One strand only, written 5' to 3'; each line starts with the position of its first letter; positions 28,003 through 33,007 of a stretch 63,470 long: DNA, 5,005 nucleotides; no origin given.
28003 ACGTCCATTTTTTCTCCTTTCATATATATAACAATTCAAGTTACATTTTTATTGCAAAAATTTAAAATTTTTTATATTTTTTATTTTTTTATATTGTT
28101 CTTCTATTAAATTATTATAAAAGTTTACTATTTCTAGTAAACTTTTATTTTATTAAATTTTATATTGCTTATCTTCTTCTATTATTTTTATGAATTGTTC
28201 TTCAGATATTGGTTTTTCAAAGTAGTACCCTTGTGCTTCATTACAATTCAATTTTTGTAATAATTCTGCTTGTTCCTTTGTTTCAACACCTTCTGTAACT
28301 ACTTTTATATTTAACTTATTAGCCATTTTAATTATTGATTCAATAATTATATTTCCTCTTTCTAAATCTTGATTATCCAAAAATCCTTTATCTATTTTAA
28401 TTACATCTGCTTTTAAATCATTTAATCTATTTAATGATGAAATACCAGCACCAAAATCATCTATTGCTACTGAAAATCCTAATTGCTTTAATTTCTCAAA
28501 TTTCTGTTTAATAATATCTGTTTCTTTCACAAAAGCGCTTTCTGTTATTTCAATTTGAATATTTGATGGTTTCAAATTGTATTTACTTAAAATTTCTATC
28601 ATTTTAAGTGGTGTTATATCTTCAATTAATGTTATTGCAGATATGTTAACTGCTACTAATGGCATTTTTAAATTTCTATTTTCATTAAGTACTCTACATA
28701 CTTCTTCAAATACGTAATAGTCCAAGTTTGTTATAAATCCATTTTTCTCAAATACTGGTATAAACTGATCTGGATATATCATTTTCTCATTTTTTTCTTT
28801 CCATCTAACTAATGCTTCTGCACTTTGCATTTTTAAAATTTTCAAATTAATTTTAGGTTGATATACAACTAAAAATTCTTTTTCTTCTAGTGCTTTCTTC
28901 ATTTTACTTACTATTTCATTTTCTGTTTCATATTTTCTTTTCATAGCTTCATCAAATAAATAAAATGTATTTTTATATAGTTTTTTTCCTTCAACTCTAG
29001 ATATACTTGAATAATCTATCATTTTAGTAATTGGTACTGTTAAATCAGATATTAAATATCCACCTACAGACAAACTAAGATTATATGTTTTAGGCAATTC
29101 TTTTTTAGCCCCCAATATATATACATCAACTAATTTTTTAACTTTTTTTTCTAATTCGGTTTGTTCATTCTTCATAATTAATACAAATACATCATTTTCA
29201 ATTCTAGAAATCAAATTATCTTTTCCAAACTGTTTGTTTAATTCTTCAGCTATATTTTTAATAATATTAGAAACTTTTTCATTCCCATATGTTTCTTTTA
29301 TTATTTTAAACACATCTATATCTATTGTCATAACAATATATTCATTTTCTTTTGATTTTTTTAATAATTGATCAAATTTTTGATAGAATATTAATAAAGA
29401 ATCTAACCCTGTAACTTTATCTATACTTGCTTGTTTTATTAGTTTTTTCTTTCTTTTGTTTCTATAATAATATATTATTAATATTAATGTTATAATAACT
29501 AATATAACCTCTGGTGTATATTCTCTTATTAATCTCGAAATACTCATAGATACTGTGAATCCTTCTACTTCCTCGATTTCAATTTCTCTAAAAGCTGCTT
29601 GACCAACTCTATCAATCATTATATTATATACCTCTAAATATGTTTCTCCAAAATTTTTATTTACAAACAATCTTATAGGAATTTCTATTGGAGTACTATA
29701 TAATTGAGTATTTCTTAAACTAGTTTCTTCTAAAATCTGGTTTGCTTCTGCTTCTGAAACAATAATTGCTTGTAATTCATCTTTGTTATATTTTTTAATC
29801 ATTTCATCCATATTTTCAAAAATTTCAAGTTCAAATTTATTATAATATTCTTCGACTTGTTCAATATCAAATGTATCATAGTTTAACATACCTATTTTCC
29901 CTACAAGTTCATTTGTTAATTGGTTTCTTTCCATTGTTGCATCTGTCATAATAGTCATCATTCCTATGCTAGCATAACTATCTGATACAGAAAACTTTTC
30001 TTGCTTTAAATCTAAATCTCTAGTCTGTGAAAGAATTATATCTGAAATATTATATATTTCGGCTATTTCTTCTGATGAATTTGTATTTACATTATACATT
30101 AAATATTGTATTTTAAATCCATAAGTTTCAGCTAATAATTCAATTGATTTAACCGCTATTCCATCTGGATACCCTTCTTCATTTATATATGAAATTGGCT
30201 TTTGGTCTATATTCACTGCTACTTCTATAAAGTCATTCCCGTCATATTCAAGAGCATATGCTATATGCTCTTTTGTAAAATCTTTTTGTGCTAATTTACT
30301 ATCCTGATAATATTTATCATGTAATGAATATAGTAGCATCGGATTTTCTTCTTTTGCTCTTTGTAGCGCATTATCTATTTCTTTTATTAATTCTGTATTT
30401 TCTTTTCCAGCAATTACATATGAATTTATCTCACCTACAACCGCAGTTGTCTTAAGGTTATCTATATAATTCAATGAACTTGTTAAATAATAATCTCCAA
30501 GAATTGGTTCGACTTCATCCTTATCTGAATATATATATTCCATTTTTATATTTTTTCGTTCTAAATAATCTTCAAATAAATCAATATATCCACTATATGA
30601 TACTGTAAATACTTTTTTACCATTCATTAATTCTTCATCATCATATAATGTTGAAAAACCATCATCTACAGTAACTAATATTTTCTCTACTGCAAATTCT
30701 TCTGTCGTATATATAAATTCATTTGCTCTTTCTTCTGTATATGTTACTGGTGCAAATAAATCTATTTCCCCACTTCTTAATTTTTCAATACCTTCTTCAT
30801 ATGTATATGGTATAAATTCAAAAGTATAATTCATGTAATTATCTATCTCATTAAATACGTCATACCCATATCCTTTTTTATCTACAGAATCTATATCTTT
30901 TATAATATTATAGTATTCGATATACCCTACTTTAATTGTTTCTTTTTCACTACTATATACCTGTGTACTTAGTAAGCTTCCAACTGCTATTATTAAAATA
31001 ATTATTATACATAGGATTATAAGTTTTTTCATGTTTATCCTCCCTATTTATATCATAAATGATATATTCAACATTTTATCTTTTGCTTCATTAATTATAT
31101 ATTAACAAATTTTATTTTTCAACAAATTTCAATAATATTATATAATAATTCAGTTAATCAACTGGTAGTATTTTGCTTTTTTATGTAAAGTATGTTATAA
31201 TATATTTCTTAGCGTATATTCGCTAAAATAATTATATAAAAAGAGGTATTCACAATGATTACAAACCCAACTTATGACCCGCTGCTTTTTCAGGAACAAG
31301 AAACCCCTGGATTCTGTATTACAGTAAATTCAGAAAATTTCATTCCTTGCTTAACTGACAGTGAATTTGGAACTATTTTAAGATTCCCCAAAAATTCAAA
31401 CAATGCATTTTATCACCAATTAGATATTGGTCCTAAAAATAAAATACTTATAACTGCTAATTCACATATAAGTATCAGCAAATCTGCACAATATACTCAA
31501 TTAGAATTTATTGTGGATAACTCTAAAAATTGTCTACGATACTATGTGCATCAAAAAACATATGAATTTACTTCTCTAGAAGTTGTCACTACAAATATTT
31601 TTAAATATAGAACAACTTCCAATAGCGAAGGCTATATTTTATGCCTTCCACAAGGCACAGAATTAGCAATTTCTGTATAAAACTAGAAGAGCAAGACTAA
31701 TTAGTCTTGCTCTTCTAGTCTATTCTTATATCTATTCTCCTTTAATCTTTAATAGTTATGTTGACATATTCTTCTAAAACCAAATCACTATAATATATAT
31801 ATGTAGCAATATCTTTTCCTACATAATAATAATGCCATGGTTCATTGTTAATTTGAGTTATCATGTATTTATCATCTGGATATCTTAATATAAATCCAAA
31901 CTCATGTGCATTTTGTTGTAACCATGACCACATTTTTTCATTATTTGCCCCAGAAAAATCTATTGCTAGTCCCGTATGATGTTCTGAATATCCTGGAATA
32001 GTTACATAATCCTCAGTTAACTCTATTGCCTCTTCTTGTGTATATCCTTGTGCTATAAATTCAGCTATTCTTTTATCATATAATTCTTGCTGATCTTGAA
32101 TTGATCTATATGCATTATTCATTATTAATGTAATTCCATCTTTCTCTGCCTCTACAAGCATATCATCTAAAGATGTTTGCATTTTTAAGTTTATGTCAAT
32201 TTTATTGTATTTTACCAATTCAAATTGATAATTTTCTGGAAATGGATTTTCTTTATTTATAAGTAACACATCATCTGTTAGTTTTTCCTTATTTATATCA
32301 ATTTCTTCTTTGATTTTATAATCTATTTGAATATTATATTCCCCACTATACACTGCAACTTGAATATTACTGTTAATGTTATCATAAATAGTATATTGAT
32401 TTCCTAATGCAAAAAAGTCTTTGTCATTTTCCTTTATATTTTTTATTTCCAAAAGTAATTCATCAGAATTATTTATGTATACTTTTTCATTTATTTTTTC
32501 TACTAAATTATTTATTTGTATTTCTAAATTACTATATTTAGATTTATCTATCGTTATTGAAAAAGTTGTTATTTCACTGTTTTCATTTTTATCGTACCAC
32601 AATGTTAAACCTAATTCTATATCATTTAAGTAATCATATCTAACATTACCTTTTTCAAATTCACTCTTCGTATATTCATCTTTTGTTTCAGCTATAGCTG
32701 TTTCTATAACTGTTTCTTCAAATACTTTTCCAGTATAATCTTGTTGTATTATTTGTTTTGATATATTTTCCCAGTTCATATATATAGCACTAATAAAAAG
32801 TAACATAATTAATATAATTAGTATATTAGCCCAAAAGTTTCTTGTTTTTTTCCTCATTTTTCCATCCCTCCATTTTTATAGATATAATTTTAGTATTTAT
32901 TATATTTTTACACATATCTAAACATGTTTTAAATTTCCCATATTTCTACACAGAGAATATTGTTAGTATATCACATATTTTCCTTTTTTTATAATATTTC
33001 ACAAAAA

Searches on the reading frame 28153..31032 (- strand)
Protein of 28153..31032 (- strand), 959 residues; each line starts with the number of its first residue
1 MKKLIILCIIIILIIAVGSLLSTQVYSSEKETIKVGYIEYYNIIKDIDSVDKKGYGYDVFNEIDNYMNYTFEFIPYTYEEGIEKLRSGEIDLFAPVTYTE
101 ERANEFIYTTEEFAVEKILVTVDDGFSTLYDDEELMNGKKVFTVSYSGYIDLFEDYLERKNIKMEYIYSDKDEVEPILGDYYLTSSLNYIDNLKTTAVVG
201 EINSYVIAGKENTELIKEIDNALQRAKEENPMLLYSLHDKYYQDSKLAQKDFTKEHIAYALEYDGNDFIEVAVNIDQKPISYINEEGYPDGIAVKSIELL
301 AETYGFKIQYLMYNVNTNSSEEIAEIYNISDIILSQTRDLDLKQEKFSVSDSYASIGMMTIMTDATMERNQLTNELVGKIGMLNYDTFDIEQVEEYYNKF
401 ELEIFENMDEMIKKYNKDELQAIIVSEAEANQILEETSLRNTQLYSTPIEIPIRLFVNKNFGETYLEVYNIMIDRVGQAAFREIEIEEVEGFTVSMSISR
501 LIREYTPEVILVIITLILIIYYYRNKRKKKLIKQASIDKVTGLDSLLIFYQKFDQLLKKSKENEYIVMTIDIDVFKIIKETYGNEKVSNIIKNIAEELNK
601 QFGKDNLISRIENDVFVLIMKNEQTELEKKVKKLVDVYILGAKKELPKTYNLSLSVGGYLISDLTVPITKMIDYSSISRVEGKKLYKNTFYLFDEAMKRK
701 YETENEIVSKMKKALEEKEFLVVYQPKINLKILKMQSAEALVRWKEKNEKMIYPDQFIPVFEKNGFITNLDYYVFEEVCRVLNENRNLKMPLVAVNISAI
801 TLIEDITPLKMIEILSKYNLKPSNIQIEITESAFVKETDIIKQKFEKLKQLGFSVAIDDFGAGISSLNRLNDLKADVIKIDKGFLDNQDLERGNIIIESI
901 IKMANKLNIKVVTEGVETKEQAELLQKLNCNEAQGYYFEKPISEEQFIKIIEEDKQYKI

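Call 24: search_protein_families(library=pfam, proteins=[window:28153-31032:-], max_evalue=0.001)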
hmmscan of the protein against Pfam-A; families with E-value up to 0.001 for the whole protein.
window:28153-31032:- (959 aa): 3 families
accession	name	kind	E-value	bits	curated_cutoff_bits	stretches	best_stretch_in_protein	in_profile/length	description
PF00563.25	EAL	-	5e-62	209.8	31.3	1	711-941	4-236/236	EAL domain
PF00990.26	GGDEF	-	2.6e-18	66.8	23.8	1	535-661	1-132/161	Diguanylate cyclase, GGDEF domain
PF00497.25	SBP_bac_3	-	7.8e-15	55.2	26.4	1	52-230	21-120/132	Bacterial extracellular solute-binding proteins, family 3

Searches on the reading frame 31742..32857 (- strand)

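Call 24: search_protein_families(library=pfam, proteins=[window:31742-32857:-], max_evalue=0.001)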
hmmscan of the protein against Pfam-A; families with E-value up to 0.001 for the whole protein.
window:31742-32857:- (371 aa): 1 family
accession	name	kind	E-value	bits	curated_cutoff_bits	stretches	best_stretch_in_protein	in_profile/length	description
PF02557.22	VanY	-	1.2e-31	109.7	25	1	222-348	4-132/132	D-alanyl-D-alanine carboxypeptidase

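Call 74: search_protein_families(library=ncbifam, proteins=[window:31742-32857:-], max_evalue=0.001)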
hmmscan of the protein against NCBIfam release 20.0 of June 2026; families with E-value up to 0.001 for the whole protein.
window:31742-32857:- (371 aa): 5 families
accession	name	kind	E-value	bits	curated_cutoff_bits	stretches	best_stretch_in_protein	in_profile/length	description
NF000473.1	vanY_BG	exception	5.1e-45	154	400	1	156-366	62-272/274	VanY-B/VanY-G family D-Ala-D-Ala carboxypeptidase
NF000380.1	vanXY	equivalog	1.4e-24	86.7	250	1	198-366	3-177/179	D,D-carboxypeptidase/D,D-dipeptidase VanXY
NF041194.1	LD_carboxy_LdcB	exception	1.3e-21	77.4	275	1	194-368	14-176/180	LD-carboxypeptidase LdcB/DacB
NF000472.1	vanY_AFMPt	exception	1.5e-21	76.8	425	1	136-366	21-230/283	VanY-A/VanY-F/VanY-M family D-Ala-D-Ala carboxypeptidase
NF000149.1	vanXY_G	exception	3.4e-16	59.1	500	1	185-366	4-191/254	D-Ala-D-Ala dipeptidase/D-Ala-D-Ala carboxypeptidase VanXY-G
